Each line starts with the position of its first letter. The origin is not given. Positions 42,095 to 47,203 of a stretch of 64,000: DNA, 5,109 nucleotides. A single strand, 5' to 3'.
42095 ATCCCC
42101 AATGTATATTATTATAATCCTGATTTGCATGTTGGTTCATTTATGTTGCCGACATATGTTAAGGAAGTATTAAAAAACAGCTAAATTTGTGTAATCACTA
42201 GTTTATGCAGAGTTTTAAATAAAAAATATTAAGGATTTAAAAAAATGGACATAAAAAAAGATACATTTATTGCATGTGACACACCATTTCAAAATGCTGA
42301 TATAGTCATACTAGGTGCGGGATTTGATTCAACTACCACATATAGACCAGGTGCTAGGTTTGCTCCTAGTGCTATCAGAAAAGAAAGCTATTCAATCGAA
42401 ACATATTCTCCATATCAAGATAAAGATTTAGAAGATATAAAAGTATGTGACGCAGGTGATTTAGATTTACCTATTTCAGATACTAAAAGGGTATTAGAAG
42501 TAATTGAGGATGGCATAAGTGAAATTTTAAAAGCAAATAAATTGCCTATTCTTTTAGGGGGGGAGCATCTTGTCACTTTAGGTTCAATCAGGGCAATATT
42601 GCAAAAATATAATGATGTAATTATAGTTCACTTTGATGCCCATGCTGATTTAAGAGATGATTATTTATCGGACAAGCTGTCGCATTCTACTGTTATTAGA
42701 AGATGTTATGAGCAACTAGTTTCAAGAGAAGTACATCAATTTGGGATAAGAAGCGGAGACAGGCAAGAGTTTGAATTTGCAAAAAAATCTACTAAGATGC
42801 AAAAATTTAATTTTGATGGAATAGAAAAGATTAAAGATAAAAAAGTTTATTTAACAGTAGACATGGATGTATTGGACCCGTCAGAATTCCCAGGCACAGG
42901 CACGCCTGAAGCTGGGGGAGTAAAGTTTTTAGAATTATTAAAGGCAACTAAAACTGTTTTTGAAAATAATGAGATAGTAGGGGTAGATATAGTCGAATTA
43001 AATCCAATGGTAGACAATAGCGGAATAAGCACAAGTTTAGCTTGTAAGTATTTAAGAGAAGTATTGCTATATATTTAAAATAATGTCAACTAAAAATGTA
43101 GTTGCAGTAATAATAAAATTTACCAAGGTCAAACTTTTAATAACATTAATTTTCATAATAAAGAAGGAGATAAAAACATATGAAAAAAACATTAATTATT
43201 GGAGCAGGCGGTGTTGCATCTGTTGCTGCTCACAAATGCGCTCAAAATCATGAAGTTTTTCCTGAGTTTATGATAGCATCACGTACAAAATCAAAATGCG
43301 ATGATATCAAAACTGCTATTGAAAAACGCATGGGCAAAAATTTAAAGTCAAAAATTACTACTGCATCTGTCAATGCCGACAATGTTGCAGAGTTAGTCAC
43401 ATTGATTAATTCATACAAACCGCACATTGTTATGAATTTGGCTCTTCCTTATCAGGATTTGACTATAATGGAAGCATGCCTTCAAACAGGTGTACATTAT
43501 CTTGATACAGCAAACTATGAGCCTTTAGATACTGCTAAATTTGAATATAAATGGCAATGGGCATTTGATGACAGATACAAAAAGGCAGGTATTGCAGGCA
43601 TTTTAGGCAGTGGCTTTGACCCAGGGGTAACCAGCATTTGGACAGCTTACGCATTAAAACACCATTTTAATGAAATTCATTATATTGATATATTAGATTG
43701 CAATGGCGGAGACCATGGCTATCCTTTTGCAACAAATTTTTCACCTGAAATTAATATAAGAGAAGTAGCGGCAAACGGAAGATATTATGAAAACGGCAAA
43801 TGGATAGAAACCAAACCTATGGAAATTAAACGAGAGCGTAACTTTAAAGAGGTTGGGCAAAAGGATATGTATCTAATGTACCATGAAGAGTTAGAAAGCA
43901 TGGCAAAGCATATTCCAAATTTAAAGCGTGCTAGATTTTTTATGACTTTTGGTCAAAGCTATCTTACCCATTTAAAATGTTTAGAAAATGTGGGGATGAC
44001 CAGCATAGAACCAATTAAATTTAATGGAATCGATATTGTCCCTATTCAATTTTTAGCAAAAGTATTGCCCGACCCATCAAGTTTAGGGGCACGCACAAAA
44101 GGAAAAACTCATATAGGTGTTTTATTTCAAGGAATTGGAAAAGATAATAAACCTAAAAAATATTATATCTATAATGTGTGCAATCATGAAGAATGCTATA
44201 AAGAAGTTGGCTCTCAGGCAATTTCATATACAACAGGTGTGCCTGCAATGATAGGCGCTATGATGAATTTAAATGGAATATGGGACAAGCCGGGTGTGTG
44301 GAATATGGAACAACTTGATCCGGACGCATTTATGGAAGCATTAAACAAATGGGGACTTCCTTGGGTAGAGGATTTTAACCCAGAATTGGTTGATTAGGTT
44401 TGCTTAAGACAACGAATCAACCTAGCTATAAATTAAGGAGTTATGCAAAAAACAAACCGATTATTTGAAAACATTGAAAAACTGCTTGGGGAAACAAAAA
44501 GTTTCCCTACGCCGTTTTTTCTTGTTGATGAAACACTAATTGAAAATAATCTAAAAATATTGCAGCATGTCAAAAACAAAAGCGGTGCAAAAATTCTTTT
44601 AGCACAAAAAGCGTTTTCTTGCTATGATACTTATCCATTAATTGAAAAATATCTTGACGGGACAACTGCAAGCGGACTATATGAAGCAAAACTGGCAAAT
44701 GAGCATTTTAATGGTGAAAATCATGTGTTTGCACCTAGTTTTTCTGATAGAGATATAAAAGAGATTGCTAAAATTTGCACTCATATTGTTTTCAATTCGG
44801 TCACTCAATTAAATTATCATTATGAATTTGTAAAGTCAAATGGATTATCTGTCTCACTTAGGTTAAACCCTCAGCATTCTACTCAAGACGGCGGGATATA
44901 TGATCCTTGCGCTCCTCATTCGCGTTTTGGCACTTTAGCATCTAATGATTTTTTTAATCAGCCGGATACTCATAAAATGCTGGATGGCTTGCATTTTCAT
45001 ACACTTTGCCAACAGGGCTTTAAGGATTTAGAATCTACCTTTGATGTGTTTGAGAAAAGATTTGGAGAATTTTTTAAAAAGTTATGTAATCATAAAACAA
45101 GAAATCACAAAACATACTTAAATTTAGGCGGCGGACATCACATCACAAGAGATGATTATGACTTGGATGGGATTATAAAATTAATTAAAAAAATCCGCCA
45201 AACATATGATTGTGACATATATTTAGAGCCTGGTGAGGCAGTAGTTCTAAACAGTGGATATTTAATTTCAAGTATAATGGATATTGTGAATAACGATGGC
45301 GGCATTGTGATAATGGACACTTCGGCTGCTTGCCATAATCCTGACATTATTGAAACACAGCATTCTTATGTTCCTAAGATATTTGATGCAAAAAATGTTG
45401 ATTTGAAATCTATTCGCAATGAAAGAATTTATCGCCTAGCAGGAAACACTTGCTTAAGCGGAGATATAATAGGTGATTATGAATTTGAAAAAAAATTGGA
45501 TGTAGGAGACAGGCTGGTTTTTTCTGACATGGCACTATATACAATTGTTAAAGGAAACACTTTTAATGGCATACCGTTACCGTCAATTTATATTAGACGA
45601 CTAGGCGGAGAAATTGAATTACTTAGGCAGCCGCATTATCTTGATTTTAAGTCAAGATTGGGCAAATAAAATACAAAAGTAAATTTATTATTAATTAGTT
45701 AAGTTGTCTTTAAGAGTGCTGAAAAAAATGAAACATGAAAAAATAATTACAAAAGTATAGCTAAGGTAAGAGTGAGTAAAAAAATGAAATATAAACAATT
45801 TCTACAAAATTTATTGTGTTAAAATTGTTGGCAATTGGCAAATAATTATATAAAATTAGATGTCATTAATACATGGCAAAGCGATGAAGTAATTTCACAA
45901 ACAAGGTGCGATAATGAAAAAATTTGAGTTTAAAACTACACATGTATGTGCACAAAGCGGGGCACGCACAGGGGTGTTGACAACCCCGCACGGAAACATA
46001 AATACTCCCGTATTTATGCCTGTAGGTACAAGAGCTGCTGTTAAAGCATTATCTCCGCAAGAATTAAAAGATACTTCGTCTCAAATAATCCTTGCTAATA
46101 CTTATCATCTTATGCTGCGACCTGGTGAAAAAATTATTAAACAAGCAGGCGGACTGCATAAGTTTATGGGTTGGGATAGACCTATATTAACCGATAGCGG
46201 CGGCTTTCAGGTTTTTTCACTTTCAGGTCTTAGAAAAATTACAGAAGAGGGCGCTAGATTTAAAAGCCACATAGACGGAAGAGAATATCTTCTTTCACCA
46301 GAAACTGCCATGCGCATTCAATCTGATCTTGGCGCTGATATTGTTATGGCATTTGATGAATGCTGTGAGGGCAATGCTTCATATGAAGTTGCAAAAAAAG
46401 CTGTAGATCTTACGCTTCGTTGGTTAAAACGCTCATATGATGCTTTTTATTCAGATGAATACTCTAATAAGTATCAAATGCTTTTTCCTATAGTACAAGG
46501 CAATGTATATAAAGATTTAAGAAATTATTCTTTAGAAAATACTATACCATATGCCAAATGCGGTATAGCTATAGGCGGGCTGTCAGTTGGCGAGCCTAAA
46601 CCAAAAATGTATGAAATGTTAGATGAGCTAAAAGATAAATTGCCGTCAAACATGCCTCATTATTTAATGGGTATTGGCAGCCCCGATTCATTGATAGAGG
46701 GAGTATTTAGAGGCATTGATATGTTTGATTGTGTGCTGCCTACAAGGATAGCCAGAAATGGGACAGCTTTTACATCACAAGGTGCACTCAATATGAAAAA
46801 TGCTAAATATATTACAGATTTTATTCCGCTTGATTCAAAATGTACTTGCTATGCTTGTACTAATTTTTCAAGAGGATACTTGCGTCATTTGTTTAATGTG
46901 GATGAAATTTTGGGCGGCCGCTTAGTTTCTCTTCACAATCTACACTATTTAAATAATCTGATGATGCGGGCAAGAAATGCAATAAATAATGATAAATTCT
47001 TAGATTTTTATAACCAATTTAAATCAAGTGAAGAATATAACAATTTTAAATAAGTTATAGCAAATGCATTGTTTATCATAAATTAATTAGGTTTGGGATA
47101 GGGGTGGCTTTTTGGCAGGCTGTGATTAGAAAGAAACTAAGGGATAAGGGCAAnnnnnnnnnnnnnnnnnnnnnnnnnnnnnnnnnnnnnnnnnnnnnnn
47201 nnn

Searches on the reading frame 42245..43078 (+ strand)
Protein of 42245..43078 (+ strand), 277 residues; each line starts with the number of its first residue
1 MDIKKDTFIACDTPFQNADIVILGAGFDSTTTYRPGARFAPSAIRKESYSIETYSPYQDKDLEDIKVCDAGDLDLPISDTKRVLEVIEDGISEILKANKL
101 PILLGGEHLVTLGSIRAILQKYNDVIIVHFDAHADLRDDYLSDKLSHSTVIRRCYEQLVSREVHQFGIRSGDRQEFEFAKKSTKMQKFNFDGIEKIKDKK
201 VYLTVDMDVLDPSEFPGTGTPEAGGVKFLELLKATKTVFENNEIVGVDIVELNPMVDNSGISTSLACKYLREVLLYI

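Call 47: search_protein_families(library=pfam, proteins=[window:42245-43078:+], max_evalue=0.00001)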
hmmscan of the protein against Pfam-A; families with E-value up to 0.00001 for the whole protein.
window:42245-43078:+ (277 aa): 1 family
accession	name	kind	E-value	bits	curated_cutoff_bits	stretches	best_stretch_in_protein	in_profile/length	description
PF00491.26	Arginase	-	2.7e-80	270.3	22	1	18-274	1-278/280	Arginase family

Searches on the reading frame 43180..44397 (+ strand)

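Call 47: search_protein_families(library=pfam, proteins=[window:43180-44397:+], max_evalue=0.00001)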
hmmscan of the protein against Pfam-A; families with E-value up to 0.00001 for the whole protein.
window:43180-44397:+ (405 aa): 2 families
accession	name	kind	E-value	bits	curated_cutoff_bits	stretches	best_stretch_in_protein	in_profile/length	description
PF16653.10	Sacchrp_dh_C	-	3.6e-43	149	31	1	145-392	1-264/265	Saccharopine dehydrogenase C-terminal domain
PF03435.24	Sacchrp_dh_NADP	-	3.2e-33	115.3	25.1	1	5-139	2-127/129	Saccharopine dehydrogenase NADP binding domain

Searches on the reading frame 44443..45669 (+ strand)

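Call 47: search_protein_families(library=pfam, proteins=[window:44443-45669:+], max_evalue=0.00001)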
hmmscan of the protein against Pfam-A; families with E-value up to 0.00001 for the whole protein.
window:44443-45669:+ (408 aa): 1 family
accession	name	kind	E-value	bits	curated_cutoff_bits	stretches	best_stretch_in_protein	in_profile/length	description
PF00278.28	Orn_DAP_Arg_deC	-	1e-11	45.3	23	1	152-363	5-94/95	Pyridoxal-dependent decarboxylase, C-terminal sheet domain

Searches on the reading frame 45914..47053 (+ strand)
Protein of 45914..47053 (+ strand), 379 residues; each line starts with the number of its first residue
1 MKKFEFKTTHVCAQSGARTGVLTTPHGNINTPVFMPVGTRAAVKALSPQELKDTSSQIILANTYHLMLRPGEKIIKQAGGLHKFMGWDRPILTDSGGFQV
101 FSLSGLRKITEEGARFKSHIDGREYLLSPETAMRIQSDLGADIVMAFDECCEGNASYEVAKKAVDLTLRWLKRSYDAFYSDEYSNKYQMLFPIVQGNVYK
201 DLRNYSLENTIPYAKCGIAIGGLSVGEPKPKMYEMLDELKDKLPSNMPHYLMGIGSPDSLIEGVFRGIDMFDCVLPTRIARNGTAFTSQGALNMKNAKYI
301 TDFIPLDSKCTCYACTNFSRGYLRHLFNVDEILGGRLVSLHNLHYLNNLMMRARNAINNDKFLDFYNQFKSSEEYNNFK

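Call 47: search_protein_families(library=pfam, proteins=[window:45914-47053:+], max_evalue=0.00001)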
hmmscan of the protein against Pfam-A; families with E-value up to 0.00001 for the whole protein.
window:45914-47053:+ (379 aa): 1 family
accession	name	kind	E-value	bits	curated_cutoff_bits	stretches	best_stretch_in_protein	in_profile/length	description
PF01702.25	TGT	-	7e-156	519.2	26.3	1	16-372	2-354/357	Queuine tRNA-ribosyltransferase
